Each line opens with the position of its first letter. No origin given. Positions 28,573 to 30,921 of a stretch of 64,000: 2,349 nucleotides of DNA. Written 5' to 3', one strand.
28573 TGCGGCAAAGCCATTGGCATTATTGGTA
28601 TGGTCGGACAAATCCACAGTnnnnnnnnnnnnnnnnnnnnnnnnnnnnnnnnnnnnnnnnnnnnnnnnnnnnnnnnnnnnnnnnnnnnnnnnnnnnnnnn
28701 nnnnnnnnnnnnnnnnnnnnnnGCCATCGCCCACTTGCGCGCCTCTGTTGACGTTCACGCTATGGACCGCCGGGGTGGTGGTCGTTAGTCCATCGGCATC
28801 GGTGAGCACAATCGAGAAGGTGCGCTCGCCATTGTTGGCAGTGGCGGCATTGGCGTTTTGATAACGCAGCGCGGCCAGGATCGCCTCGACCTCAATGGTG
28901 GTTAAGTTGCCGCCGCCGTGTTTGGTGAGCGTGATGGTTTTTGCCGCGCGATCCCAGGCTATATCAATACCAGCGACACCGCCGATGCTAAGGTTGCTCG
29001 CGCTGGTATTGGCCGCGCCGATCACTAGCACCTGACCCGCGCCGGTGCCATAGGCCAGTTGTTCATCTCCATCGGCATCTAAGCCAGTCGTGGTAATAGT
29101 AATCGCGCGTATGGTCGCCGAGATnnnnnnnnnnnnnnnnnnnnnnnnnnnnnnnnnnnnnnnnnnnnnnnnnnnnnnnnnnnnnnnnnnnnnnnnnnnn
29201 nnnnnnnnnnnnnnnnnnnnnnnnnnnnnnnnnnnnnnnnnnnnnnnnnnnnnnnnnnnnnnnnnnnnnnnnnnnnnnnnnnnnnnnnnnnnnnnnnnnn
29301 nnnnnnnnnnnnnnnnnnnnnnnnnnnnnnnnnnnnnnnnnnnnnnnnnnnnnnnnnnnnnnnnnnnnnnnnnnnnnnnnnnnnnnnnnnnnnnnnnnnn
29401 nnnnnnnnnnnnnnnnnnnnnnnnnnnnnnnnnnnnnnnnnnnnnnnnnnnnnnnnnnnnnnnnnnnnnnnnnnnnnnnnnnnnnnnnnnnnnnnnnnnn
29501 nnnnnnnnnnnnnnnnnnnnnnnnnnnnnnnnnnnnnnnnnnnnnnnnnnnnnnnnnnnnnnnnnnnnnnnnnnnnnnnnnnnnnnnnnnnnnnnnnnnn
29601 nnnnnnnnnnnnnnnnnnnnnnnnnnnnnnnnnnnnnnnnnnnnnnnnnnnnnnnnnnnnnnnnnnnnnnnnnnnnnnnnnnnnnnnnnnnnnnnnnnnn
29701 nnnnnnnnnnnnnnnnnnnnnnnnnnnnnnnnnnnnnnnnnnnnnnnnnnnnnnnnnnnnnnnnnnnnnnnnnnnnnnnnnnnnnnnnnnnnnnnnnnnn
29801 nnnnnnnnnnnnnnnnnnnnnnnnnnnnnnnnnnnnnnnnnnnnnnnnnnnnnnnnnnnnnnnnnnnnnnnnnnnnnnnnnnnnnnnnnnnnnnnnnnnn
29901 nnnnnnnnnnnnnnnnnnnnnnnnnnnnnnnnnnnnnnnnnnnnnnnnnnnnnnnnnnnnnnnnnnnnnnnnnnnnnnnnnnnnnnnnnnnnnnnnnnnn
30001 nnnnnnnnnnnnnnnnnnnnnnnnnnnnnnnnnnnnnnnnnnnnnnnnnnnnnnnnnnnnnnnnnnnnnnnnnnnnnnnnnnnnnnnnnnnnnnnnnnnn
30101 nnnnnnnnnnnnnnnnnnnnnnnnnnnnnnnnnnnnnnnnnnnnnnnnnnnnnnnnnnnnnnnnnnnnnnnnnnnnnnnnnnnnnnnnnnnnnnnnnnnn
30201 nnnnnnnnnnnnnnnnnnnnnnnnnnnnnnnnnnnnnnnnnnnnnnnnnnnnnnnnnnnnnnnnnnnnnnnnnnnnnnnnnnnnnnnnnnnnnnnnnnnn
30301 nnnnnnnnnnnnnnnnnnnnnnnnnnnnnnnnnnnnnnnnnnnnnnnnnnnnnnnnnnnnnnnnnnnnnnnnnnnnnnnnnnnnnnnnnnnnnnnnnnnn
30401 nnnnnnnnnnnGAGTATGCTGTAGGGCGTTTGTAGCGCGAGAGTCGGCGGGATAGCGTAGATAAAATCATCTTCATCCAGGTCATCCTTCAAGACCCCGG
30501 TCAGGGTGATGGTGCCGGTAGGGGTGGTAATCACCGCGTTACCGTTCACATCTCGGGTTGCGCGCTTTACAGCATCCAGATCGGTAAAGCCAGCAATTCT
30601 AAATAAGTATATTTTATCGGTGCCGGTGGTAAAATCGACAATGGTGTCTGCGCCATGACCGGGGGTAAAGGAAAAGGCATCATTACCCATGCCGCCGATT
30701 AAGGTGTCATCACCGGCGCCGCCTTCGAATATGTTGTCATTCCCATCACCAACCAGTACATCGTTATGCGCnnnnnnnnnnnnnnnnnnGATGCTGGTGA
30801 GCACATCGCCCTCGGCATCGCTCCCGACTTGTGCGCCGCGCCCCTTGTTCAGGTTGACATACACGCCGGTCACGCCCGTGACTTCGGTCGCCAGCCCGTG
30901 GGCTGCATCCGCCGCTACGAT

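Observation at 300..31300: Eightfold iteration of an RTX beta-roll + LVIVD beta-propeller supermodule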

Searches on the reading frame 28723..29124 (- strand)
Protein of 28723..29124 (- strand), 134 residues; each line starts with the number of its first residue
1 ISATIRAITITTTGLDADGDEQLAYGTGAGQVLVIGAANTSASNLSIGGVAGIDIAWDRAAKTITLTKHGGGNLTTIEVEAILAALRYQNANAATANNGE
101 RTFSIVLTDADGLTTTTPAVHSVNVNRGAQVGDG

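Call 35: find_homologous_proteins(query=A3, max_evalue=0.001)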
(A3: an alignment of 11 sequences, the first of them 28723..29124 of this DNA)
Query A3 (11 sequences) (134 aa, profile of the alignment): 1 proteins with E <= 0.001 among 8000 candidates.
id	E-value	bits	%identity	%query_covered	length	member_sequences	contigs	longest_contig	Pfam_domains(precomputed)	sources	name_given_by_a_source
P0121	9.8e-18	82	42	45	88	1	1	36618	-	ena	-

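Call 41: predict_structure(alignment_id=A4)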
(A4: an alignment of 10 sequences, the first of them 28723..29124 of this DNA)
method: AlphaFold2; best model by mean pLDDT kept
length: 134 residues; sequences in the alignment: 10
mean_pLDDT: 85.8   pTM: 0.81
mean pLDDT of the five models: 85.8, 83.2, 81.8, 81.3, 73.6
residues with pLDDT >= 90: 69; 70-90: 53; 50-70: 8; < 50: 4
segments of 3 or more residues with pLDDT < 50: 132-134
pLDDT, mean of each block of 10 residues (from residue 1): 83 86 82 91 94 96 95 92 90 80 91 80 71 45
secondary structure, 60 per line:
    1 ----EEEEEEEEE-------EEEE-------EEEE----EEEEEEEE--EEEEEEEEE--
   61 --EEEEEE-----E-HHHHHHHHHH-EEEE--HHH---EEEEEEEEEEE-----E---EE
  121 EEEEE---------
elements in order: E5-13 E21-24 E32-35 E40-47 E50-58 E63-68 H76-85 E87-90 E99-109 E119-125

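Call 43: search_protein_representatives(alignment_id=A4)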
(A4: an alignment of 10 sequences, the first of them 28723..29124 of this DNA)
Query: 10 sequences, 132 profile positions. Proteins with E-value up to 0.001 (for the whole library): 152; up to 1e-10: 41; up to 1e-30: 8. The best 150 are listed.
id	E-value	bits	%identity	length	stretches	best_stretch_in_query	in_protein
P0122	4.2e-99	343.9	-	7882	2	1-132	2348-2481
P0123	3.7e-70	250.3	-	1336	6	4-119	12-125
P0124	1.2e-61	222.8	-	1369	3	5-125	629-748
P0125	1.2e-51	190.3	-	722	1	2-132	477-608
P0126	4.8e-50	185.2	-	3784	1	1-131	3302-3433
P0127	3.4e-43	163.0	-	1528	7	7-118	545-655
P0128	7.7e-43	161.9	-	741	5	17-124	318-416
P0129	2.9e-39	150.3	-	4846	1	2-132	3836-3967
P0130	3.3e-29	117.8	-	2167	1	3-129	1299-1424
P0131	2.5e-28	114.9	-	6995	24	27-124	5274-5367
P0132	2.6e-28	114.9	-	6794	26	37-129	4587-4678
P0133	4.8e-25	104.3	-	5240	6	5-114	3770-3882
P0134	5.2e-24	101.0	-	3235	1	2-116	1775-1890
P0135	1.0e-19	87.1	-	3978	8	11-124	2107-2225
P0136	1.1e-19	87.0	-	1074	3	5-110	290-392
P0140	3.0e-18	82.3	-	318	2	6-125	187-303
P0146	1.7e-14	70.2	-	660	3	4-125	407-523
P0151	6.5e-13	65.1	-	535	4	31-131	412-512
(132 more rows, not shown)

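Call 47: search_protein_families(library=pfam, proteins=[P0123, P0124, P0127, P0128, P0140, P0146, P0151, P0125], max_evalue=0.01)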
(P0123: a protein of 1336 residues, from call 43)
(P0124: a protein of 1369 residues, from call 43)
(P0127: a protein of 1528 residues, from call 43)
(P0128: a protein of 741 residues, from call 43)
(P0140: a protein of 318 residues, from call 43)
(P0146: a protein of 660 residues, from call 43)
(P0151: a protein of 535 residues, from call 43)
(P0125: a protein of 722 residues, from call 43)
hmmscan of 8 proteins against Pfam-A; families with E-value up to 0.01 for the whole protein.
P0123 (1336 aa): 3 families
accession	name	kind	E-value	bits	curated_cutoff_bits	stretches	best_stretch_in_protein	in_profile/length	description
PF19077.6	Big_13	-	3e-23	82.7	27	1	1045-1142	8-100/102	Bacterial Ig-like domain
PF15418.12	DUF4625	-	2.2e-08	34.9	27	0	429-458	101-130/131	Domain of unknown function (DUF4625)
PF13750.12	Big_3_3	-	1.4e-05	25.2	27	0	754-799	14-62/157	Bacterial Ig-like domain (group 3)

P0124 (1369 aa): 5 families
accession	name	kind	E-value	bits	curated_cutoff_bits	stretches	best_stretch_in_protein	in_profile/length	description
PF19077.6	Big_13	-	4.9e-26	91.6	27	2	918-1012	5-99/102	Bacterial Ig-like domain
PF17936.7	Big_6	-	1.5e-08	35.2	27.6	1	935-1007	7-76/83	Bacterial Ig domain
PF15418.12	DUF4625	-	2.7e-07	31.4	27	0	453-485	98-130/131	Domain of unknown function (DUF4625)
PF13750.12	Big_3_3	-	0.0044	17.1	27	1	550-604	10-62/157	Bacterial Ig-like domain (group 3)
PF18565.7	Glyco_hydro2_C5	-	0.0061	16.8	32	1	708-801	3-92/103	Glycoside hydrolase family 2 C-terminal domain 5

P0127 (1528 aa): 1 family
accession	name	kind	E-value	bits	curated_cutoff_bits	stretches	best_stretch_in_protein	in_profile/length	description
PF23237.1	HYR_4C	-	9.3e-13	48.6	27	0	288-326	35-73/73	HYR-like domain with 4 cysteines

P0128 (741 aa): 8 families
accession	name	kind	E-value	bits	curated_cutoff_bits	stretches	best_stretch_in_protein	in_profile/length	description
PF03652.20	RuvX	-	1.4e-07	32.3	29.2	0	391-416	9-34/134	Holliday junction resolvase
PF04214.18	DUF411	-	0.0002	21.5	27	0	49-62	16-29/48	Protein of unknown function, DUF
PF22352.2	K319L-like_PKD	-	0.00022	21.6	27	0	387-415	56-84/84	K319L-like, PKD domain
PF20305.4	pYEATS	-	0.00077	19.7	26.9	0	336-360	31-55/73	prokaryotic YEATS domain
PF24527.1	Ig-like_Pom152_9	-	0.00097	19.8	27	0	180-202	39-61/80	Nucleoporin pom152-like, ninth immunoglobulin-like domain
PF07873.16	YabP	-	0.0014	18.8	27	0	158-193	29-64/64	YabP family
PF02590.22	SPOUT_MTase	-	0.0064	17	27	0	274-318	65-109/154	Predicted SPOUT methyltransferase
PF14451.12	Ub-Mut7C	-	0.0092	16.3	23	0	209-235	44-70/81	Mut7-C ubiquitin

P0140 (318 aa): 0 families

P0146 (660 aa): 0 families

P0151 (535 aa): 9 families
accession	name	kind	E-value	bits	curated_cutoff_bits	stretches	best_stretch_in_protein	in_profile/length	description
PF19699.4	CLSTN_C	-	6.4e-14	52.1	27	0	425-472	173-218/354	Calsyntenin C-terminal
PF03968.19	LptD_N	-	3.9e-10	40.4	20.4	0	27-61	68-102/113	LptA/(LptD N-terminal domain) LPS transport protein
PF18315.6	VCH_CASS14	-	2.8e-05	24.6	26.7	0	421-454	47-80/97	Integron cassette protein VCH_CASS1 chain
PF00403.32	HMA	-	0.0015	19.3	24.8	0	436-464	28-56/62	Heavy-metal-associated domain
PF23251.1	KH_PARP14_4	-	0.0016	18.6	22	0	164-185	28-49/65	PARP14, fourth type I KH domain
PF21564.2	Caudo_bapla_RBP_neck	-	0.0045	17.6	27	0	228-238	2-12/21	Lactococcus phage p2, Receptor binding protein, neck domain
PF02633.19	Creatininase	-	0.0068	16.3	31.3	0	424-465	55-96/238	Creatinine amidohydrolase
PF06740.17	MAP_Futsch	-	0.0083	17.1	22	0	56-67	7-18/34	Microtubule associated protein Futsch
PF23249.1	KH_PARP14_3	-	0.0093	16.2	28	0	169-183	29-43/61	PARP14, third type I KH domain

P0125 (722 aa): 1 family
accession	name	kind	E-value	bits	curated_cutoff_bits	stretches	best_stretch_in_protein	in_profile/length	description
PF00353.25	HemolysinCabind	-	2.4e-34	117.3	23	5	670-704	1-35/36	RTX calcium-binding nonapeptide repeat (4 copies)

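Call 49: find_related_loci(query=A4, collection=genome_contigs, flank=10000)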
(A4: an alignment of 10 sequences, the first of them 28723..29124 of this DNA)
Query A4 (134 aa) in genome_contigs; peptide patterns used: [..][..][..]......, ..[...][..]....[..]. (x = any residue, [..] = any of these).
349 stretches matched a pattern, but none encodes a relative of the query by tblastn (E <= 1e-3).

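Call 52: find_related_loci(query=A4, collection=metagenome_contigs, flank=10000)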
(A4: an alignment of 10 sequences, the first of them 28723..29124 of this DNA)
Query A4 (134 aa) in metagenome_contigs; peptide patterns used: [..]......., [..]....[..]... (x = any residue, [..] = any of these).
300 stretches matched a pattern, but none encodes a relative of the query by tblastn (E <= 1e-3).

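Call 63: find_encoding_contigs(protein=P0126, flank=10000, max_places=3)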
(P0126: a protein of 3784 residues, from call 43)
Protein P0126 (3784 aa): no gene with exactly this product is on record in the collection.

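Call 64: find_encoding_contigs(protein=P0129, flank=10000, max_places=3)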
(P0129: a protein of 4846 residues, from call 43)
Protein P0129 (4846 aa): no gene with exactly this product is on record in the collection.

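Call 65: find_encoding_contigs(protein=P0122, flank=10000, max_places=3)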
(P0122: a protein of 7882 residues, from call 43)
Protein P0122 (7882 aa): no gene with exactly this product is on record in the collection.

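Call 66: list_cluster_members(proteins=[P0122, P0126, P0129, P0130, P0134, P0125])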
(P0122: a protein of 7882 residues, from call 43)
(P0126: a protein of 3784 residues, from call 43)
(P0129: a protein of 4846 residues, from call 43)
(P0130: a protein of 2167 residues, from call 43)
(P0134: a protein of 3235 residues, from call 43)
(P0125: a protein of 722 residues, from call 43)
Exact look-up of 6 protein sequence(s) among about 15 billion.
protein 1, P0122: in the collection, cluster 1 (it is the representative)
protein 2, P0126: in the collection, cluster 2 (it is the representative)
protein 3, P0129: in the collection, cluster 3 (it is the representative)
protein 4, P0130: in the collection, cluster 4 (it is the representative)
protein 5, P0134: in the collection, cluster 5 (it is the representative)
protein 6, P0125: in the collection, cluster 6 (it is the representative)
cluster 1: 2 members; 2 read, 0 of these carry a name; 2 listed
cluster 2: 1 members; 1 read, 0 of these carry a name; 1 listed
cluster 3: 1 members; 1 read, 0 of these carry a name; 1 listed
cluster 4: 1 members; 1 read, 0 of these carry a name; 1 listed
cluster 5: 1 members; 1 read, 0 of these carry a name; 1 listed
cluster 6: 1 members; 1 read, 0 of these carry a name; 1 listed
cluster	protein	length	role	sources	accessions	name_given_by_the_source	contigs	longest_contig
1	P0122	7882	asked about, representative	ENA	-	-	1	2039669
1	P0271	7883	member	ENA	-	-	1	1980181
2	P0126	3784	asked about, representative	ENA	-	-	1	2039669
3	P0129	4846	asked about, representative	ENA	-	-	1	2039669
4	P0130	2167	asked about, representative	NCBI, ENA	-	-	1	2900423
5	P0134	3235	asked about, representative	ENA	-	-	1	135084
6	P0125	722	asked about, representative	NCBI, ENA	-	-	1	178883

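Call 69: find_encoding_contigs(protein=P0130, flank=10000, max_places=2)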
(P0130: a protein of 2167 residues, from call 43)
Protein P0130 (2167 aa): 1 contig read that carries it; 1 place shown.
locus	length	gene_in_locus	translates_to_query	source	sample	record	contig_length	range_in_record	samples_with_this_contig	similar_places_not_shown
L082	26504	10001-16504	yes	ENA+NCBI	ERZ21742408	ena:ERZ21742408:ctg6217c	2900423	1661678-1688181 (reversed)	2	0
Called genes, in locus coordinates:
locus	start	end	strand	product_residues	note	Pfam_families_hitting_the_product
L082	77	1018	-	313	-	PF00701:DHDPS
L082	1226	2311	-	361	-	PF03193:RsgA_GTPase (weak), PF01926:MMR_HSR1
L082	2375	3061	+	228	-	PF05742:TANGO2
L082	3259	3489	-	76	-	-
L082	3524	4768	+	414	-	PF01266:DAO, PF03486:HI0933_like (faint), PF07992:Pyr_redox_2 (faint)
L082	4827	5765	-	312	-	PF00248:Aldo_ket_red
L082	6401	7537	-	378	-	PF25919:BSH_CusB (faint), PF25973:BSH_CzcB (faint), PF26002:Beta-barrel_AprE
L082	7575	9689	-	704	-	PF00664:ABC_membrane, PF00005:ABC_tran, PF13304:AAA_21 (faint)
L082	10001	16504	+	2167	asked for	PF02012:BNR (faint), PF19077:Big_13 (faint), PF21471:Reelin_subrepeat-B (faint), PF24457:DUF7572 (faint), PF08309:LVIVD (faint), PF00657:Lipase_GDSL (weak), PF13472:Lipase_GDSL_2, PF08548:Peptidase_M10_C (weak), +1 more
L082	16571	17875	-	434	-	PF02321:OEP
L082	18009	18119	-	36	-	-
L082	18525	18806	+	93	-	-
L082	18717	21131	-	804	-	PF01266:DAO, PF16350:FAO_M, PF01571:GCV_T, PF08669:GCV_T_C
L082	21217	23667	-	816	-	PF00890:FAD_binding_2 (weak), PF01266:DAO, PF01494:FAD_binding_3 (faint), PF03486:HI0933_like (faint), PF13450:NAD_binding_8 (weak), PF16350:FAO_M, PF01571:GCV_T, PF08669:GCV_T_C, +1 more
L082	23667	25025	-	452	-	PF06253:MTTB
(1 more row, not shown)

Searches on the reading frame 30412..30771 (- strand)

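Call 77: search_protein_families(library=ncbifam, proteins=[window:30412-30771:-], max_evalue=0.05)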
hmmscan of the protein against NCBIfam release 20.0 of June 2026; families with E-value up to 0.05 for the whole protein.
window:30412-30771:- (120 aa): 8 families
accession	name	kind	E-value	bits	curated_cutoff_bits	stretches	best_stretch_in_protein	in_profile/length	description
NF050046.1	PueAB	exception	2.3e-13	49.4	670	1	2-106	513-616/616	polyurethane esterase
NF052454.1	BtaGlycanEglC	equivalog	6.3e-10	38.5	700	1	2-106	108-211/459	endo-1,3-1,4-beta-glycanase EglC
NF033943.0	RTX_toxin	subfamily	2.9e-09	35.7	1000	1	3-75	769-839/930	RTX family hemolysin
NF035945.1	Zn_serralysin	subfamily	8.3e-09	35.1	500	1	3-60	338-399/462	serralysin family metalloprotease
NF033203.1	entero_EhxA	exception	1.8e-06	26.4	2000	1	3-81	801-877/997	enterohemolysin EhxA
NF053766.1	ZapA_metallo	exception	3e-06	26.6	940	1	3-58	357-417/483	ZapA family metalloprotease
NF046115.1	Ca_rpt_SMc04171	equivalog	5.9e-05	22.4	625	1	3-65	459-533/574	SMc04171 family calcium-binding repeat protein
NF051884.1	ProteaseSapA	equivalog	0.009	14.7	1200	1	3-54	330-381/644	protease SapA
